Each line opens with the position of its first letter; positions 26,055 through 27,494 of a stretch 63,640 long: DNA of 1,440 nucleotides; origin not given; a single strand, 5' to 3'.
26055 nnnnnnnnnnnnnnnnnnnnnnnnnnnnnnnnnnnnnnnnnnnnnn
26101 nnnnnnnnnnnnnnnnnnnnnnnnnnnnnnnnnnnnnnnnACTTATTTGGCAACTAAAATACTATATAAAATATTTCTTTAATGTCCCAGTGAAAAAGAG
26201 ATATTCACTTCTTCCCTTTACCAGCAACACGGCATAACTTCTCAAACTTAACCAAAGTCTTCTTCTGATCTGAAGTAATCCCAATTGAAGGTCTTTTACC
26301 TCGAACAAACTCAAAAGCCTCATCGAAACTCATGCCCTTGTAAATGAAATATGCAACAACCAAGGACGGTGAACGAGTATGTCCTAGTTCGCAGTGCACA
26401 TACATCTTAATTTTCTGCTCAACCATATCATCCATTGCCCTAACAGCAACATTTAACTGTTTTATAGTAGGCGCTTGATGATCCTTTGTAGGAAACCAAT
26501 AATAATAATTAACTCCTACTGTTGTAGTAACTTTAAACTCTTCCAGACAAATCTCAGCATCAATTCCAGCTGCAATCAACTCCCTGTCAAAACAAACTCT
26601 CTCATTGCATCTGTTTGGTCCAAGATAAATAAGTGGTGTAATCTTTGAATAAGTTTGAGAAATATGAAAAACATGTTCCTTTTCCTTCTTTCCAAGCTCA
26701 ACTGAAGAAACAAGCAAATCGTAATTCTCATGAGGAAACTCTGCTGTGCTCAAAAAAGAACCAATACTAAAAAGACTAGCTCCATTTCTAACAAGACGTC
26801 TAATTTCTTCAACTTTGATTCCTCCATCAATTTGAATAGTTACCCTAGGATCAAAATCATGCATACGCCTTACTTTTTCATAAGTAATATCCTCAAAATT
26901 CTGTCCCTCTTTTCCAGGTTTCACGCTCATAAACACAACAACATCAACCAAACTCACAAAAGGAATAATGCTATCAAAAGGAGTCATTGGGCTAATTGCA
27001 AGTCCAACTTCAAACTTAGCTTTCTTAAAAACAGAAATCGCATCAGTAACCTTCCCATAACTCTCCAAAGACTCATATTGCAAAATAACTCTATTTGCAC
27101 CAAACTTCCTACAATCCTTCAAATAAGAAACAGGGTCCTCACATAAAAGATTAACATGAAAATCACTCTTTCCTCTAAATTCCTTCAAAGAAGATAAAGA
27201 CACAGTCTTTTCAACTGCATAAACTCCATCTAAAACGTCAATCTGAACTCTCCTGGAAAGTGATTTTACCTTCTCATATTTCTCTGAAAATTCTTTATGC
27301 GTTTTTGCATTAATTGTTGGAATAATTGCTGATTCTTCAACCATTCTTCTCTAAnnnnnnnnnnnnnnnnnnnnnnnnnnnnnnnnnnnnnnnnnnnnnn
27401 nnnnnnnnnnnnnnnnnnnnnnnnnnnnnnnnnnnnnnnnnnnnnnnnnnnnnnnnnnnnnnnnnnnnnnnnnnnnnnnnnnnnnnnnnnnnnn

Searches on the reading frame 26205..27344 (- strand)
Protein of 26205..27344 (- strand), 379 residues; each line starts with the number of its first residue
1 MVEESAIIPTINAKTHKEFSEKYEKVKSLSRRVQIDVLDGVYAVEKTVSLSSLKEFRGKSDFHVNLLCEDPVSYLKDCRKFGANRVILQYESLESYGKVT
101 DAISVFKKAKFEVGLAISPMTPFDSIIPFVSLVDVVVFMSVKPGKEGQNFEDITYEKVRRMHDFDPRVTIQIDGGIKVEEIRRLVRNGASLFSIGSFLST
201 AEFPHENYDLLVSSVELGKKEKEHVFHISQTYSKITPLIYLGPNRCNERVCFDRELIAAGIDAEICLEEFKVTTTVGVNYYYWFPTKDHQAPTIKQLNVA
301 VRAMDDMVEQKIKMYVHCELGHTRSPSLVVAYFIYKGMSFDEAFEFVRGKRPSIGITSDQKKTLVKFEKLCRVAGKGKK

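Call 14: search_protein_families(library=pfam, proteins=[window:26205-27344:-], max_evalue=0.0001)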
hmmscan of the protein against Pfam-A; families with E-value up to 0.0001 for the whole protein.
window:26205-27344:- (379 aa): 4 families
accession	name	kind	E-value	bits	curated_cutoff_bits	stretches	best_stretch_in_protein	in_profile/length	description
PF00834.25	Ribul_P_3_epim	-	6e-27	94.8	21.1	1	7-197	2-196/198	Ribulose-phosphate 3 epimerase family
PF00782.25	DSPc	-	1.2e-17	64.4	33.5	1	240-369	2-132/133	Dual specificity phosphatase, catalytic domain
PF22785.1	Tc-R-P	-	1.4e-09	38.8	27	1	255-337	18-105/106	Polymorphic toxin system, DSP-PTPase phosphatase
PF22784.1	PTP-SAK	-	9.1e-05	23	27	0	282-338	58-114/153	Swiss Army Knife protein, DSP-PTPase phosphatase domain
